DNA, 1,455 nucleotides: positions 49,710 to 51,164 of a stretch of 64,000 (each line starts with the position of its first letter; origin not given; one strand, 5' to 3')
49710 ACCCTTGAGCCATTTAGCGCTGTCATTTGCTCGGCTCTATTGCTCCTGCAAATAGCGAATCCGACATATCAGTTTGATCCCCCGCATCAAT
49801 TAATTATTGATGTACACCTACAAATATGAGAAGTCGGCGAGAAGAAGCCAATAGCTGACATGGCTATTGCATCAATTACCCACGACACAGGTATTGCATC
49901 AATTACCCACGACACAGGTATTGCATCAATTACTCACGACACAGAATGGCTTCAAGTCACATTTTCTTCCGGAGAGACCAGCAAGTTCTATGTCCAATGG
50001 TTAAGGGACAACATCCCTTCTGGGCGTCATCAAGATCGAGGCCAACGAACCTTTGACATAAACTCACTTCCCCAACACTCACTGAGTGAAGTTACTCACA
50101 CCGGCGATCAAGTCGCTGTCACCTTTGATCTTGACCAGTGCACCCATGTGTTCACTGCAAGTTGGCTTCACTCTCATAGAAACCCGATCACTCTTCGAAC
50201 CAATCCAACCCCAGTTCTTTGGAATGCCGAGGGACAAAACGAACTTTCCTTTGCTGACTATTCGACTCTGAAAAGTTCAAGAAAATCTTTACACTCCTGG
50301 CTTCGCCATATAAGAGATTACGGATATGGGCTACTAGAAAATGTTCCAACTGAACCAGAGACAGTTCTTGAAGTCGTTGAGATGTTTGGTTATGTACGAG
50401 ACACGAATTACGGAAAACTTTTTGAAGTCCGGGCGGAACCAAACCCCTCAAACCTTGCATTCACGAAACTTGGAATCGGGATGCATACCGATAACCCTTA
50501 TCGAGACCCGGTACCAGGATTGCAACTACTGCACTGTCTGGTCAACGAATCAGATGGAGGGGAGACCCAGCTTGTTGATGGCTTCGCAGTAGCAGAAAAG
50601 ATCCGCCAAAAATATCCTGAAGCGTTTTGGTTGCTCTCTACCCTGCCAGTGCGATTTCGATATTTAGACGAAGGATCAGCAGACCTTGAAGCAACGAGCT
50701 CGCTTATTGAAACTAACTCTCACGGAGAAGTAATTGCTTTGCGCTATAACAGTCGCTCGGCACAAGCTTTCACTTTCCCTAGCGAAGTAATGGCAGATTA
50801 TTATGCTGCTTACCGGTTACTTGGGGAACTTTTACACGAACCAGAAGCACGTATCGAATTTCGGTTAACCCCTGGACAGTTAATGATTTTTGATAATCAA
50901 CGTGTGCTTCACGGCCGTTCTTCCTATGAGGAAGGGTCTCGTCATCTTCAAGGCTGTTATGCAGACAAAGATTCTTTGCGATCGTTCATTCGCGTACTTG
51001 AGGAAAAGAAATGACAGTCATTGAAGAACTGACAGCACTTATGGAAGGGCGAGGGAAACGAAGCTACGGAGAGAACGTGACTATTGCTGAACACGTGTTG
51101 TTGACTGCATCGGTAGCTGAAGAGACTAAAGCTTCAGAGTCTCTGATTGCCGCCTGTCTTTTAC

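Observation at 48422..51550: MFS + BBOX/TmpA/PhnY*-like dioxygenase + PhnZ/TmpB-like HD protein: candidate oxidative C-P bond cleavage cassette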

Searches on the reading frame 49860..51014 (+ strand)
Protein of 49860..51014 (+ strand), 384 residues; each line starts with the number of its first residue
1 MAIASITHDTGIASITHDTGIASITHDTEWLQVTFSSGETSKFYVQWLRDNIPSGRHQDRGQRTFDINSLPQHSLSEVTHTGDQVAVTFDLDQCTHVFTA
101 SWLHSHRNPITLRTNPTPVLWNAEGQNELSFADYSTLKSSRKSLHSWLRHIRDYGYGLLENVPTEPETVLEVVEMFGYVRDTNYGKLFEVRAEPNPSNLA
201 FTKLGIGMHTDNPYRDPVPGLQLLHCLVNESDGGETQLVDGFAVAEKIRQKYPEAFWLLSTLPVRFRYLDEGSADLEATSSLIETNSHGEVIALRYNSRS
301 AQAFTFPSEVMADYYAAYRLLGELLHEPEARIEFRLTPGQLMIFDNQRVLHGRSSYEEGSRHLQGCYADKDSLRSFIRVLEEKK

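Call 3: search_protein_families(library=pfam, proteins=[window:49860-51014:+], max_evalue=0.01)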
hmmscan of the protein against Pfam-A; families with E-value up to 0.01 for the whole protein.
window:49860-51014:+ (384 aa): 2 families
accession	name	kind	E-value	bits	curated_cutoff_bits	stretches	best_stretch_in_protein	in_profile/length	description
PF02668.22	TauD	-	8.4e-47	160.7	27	1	132-367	14-267/267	Taurine catabolism dioxygenase TauD, TfdA family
PF06155.17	GBBH-like_N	-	1.1e-07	32.9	22.8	1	25-104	4-85/85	Gamma-butyrobetaine hydroxylase-like, N-terminal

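Call 4: search_protein_families(library=ncbifam, proteins=[window:49860-51014:+], max_evalue=0.01)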
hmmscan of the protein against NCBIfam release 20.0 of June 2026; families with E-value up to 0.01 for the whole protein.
window:49860-51014:+ (384 aa): 4 families
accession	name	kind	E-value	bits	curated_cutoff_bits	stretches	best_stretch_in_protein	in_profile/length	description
NF049936.1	TriMthamethphnDioxTmpA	equivalog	2.1e-121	405.2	400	1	31-383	2-364/366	2-trimethylaminoethylphosphonate dioxygenase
TIGR02409.1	carnitine_bodg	equivalog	7.4e-100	334.5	414.75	1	31-381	2-365/366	gamma-butyrobetaine dioxygenase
TIGR02410.1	carnitine_TMLD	equivalog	4.9e-61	207.2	268.3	1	44-378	3-358/362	trimethyllysine dioxygenase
NF041363.1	GntD_guanitoxin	equivalog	0.0016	17.7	345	1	317-357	266-307/341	guanitoxin biosynthesis L-enduracididine beta-hydroxylase GntD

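Call 5: search_solved_structures(query=window:49860-51014:+, show_alignments=3, max_evalue=0.00001)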
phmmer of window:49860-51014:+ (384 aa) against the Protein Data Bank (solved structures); distinct sequences matched with E-value up to 0.00001: 7.
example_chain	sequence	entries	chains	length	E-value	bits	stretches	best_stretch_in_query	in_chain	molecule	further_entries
6npb_A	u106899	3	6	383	1.5e-87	297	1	24-381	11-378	TmpA, 2-trimethylaminoethylphosphonate hydroxylase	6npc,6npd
3ms5_A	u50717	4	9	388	1.1e-44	155.9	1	30-382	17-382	Gamma-butyrobetaine dioxygenase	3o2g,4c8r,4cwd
4bg1_A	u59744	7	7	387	1.1e-44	155.9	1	30-382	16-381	GAMMA-BUTYROBETAINE DIOXYGENASE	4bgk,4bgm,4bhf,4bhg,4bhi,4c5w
3n6w_A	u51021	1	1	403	1.2e-44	155.8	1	30-382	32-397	Gamma-butyrobetaine dioxygenase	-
9j0j_A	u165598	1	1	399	2.9e-31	111.7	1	29-381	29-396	Fe/2OG-dependent oxygenase DfmD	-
3eat_X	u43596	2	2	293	2.7e-07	32.8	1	166-367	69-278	Pyoverdine biosynthesis protein PvcB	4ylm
7tcl_X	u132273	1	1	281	5.3e-06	28.6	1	176-368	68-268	TauD/TfdA family dioxygenase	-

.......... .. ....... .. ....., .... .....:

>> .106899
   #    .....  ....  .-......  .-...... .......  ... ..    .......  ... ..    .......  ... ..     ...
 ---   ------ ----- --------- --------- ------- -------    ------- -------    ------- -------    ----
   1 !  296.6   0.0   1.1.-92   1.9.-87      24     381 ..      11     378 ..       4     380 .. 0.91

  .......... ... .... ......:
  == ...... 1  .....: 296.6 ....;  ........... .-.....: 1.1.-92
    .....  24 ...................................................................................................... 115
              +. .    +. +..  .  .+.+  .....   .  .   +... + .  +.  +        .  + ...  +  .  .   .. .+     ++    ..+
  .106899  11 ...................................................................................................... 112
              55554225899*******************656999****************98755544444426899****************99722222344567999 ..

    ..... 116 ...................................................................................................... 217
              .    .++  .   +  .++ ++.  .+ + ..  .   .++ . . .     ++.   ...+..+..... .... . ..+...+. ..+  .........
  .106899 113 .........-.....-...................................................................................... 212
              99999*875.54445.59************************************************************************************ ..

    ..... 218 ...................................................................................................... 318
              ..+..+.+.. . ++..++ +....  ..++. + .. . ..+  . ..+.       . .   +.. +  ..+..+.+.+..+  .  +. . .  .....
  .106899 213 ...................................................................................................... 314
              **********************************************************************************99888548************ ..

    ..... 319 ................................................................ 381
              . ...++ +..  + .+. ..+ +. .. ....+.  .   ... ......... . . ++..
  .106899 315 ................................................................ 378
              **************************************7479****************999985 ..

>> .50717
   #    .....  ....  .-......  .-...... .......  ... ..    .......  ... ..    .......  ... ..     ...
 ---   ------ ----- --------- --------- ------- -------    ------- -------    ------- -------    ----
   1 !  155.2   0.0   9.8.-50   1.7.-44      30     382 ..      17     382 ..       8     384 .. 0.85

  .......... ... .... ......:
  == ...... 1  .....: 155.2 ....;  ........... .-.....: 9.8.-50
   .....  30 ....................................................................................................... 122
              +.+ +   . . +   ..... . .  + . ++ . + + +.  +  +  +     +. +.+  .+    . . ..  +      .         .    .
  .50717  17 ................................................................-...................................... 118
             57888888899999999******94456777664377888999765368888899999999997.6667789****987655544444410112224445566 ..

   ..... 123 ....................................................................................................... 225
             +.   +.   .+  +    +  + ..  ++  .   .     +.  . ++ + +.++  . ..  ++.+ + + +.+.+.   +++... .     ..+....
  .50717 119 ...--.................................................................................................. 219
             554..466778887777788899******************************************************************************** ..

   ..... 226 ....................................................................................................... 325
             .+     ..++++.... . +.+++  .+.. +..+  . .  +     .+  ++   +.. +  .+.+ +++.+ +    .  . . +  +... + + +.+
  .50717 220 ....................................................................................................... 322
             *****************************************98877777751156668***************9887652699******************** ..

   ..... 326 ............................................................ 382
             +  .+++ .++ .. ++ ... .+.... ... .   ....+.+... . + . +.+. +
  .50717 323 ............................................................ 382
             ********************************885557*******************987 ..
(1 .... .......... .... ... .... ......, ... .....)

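Call 71: list_cluster_members(proteins=[window:49860-51011:+, window:51011-51547:+, window:48422-49714:+])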
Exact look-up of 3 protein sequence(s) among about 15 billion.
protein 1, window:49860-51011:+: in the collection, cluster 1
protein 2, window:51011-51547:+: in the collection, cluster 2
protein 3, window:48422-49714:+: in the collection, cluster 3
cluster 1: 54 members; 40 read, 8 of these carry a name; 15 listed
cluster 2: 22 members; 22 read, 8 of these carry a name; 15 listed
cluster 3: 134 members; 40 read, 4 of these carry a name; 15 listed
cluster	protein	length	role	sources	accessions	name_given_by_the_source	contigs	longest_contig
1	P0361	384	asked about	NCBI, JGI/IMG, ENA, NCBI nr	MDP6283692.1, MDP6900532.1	MAG: TauD/TfdA family dioxygenase [Acidimicrobiales bacterium] | TauD/TfdA family dioxygenase [Acidimicrobiales bacterium]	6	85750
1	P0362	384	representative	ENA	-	-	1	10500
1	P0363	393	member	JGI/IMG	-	gamma-butyrobetaine dioxygenase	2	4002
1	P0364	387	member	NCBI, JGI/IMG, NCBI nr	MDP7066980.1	MAG: TauD/TfdA family dioxygenase [Acidimicrobiales bacterium] | gamma-butyrobetaine dioxygenase | TauD/TfdA family dioxygenase [Acidimicrobiales bacterium]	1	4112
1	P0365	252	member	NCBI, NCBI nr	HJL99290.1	MAG TPA: TauD/TfdA family dioxygenase, partial [Acidimicrobiales bacterium] | TauD/TfdA family dioxygenase [Acidimicrobiales bacterium]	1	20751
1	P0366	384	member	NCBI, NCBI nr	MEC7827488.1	MAG: TauD/TfdA family dioxygenase [Actinomycetota bacterium] | TauD/TfdA family dioxygenase [Actinomycetota bacterium]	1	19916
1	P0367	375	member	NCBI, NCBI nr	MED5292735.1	MAG: TauD/TfdA family dioxygenase [Actinomycetota bacterium] | TauD/TfdA family dioxygenase [Actinomycetota bacterium]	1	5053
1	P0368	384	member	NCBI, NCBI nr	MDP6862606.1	MAG: TauD/TfdA family dioxygenase [Acidimicrobiales bacterium] | TauD/TfdA family dioxygenase [Acidimicrobiales bacterium]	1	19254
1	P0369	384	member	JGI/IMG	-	gamma-butyrobetaine dioxygenase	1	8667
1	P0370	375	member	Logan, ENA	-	-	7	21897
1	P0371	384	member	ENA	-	-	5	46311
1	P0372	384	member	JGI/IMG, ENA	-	-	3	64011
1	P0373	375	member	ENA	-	-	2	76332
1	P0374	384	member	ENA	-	-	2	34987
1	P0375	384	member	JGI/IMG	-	-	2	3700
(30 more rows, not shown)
